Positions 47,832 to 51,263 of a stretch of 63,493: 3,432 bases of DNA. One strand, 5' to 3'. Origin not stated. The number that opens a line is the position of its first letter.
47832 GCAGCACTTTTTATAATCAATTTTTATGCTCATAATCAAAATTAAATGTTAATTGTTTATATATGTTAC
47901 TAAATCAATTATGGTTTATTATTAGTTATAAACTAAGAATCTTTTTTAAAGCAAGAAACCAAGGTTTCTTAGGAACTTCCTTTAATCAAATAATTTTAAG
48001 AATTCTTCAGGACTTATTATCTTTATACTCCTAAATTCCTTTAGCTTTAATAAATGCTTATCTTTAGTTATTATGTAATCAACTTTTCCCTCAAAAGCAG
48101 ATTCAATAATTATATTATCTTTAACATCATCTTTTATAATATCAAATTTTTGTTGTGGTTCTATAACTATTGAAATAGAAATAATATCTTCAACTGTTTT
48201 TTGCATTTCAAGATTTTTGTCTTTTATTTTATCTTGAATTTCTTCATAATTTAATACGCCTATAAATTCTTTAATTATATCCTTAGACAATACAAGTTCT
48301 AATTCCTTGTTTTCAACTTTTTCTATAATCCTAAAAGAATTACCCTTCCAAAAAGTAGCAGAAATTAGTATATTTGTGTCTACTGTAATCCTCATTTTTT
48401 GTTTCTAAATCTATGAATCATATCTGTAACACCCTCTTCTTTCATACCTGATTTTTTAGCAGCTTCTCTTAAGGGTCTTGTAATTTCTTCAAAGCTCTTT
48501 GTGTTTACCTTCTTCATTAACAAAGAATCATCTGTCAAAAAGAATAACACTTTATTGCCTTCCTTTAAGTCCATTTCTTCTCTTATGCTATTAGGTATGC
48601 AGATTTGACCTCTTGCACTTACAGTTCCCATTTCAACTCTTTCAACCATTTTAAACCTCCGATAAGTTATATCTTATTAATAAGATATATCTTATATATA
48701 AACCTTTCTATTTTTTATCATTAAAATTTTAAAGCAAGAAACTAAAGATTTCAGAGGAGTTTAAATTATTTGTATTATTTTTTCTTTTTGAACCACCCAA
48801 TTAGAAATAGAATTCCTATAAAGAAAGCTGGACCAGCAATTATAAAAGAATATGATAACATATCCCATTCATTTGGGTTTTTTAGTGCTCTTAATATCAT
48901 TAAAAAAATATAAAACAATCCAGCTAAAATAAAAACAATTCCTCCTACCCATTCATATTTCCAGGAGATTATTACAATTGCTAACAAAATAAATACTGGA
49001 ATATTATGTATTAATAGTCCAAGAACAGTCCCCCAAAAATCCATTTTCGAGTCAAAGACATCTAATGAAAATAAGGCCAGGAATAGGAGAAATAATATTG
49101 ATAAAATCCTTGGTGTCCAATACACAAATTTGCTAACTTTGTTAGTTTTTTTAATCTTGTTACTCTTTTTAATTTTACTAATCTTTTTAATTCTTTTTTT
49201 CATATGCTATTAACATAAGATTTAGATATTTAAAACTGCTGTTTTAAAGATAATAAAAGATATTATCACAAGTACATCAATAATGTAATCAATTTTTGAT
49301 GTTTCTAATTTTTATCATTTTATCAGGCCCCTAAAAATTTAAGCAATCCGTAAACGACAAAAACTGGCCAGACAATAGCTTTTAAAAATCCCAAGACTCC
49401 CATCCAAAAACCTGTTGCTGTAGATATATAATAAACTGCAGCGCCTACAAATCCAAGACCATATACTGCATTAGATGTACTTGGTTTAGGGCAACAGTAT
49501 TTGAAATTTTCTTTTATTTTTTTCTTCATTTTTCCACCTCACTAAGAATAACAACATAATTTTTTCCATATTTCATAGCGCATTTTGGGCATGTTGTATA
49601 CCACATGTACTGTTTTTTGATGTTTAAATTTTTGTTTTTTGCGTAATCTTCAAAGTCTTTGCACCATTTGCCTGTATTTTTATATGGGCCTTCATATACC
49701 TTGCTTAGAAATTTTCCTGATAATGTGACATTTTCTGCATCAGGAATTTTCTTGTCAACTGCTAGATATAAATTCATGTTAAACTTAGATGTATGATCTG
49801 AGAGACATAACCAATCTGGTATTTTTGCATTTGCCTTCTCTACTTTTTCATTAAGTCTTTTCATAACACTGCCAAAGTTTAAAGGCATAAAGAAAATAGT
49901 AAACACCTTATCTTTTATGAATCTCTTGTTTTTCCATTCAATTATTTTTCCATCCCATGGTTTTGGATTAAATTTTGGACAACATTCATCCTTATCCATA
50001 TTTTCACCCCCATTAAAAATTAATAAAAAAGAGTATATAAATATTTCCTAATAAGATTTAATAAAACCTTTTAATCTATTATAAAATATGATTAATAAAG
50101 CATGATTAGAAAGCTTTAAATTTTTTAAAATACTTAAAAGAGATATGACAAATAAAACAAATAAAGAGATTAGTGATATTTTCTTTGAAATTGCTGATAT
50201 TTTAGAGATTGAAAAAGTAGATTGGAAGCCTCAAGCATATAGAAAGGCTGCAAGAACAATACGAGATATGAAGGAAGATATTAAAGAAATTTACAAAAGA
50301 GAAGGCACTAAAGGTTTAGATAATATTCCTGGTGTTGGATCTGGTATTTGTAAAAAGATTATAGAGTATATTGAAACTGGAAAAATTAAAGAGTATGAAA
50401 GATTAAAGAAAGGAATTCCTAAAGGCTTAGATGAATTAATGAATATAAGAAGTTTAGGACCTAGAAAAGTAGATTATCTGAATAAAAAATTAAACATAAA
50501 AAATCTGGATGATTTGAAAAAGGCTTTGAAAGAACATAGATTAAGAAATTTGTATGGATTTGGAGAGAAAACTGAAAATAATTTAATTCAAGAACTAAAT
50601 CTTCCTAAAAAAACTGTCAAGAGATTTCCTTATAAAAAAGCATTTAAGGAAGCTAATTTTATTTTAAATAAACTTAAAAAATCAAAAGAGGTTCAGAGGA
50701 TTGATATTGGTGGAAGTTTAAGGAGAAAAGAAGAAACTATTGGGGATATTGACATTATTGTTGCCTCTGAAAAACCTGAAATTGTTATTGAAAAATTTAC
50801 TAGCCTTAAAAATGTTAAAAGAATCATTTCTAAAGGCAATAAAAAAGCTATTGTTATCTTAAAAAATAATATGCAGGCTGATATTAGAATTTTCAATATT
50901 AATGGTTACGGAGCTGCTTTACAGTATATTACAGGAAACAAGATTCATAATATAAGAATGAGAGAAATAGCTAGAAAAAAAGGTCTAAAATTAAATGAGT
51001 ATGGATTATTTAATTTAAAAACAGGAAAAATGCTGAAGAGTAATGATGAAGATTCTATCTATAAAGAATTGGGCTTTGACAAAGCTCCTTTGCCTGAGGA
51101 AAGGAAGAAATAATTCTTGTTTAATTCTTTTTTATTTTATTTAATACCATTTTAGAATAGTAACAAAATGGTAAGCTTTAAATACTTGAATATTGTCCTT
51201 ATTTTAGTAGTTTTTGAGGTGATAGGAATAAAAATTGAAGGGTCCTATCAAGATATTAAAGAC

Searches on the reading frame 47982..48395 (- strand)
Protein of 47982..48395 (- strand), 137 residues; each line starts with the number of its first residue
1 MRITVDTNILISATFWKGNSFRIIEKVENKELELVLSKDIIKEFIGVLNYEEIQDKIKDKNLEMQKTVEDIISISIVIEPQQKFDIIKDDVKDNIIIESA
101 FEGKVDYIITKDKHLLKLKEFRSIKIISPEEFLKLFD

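Call 57: search_protein_families(library=pfam, proteins=[window:47982-48395:-], max_evalue=0.0001)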
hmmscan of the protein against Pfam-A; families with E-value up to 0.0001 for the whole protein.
window:47982-48395:- (137 aa): 2 families
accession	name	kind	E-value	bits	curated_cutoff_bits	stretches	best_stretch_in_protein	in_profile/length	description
PF13470.12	PIN_3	-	1.9e-14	54.9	27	1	2-114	1-115/115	PIN domain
PF01850.27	PIN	-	1.9e-05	25.7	23.6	1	3-118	1-117/120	PIN domain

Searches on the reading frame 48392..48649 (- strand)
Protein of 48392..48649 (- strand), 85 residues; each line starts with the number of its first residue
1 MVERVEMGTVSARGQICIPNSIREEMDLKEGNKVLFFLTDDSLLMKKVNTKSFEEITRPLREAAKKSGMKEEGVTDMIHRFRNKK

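Call 57: search_protein_families(library=pfam, proteins=[window:48392-48649:-], max_evalue=0.0001)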
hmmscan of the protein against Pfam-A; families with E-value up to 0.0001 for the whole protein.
window:48392-48649:- (85 aa): 1 family
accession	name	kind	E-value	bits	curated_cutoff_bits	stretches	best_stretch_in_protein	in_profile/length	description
PF04014.23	MazE_antitoxin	-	2.4e-07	31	24.7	1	9-50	3-45/48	Antidote-toxin recognition MazE, bacterial antitoxin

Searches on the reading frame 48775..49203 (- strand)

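Call 57: search_protein_families(library=pfam, proteins=[window:48775-49203:-], max_evalue=0.0001)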
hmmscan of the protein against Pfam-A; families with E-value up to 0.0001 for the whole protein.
window:48775-49203:- (142 aa): 1 family
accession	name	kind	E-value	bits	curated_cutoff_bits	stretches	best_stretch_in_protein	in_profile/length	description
PF24709.1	DUF7670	-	7.4e-33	113.8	29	1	21-142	2-115/118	Domain of unknown function (DUF7670)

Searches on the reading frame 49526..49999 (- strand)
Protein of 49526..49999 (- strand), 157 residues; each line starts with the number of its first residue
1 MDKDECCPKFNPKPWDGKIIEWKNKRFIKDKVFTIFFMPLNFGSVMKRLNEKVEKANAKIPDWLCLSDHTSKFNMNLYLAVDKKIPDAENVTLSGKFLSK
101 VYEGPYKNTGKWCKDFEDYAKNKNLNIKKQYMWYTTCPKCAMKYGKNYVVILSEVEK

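Call 57: search_protein_families(library=pfam, proteins=[window:49526-49999:-], max_evalue=0.0001)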
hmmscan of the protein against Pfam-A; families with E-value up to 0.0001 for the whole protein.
window:49526-49999:- (157 aa): 1 family
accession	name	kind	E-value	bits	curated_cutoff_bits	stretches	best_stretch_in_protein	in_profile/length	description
PF20603.3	Bact_hydrolase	-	3.6e-69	232.2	27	1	3-155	7-160/160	Bacterial hydrolase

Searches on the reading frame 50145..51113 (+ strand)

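Call 8: search_protein_families(library=pfam, proteins=[window:50145-51113:+], max_evalue=0.001)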
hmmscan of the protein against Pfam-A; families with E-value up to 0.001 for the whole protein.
window:50145-51113:+ (322 aa): 4 families
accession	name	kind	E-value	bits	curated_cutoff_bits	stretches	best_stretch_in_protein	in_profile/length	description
PF14791.11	DNA_pol_B_thumb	-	2.4e-20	72.6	25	1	258-320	1-62/63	DNA polymerase beta thumb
PF14716.13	HHH_8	-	6.4e-19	68.5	30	1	5-80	2-72/73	Helix-hairpin-helix domain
PF14520.12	HHH_5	-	1.8e-07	32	27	1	96-151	2-55/57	Helix-hairpin-helix domain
PF14792.12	DNA_pol_B_palm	-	3.1e-06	27.8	25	1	160-230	1-69/113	DNA polymerase beta palm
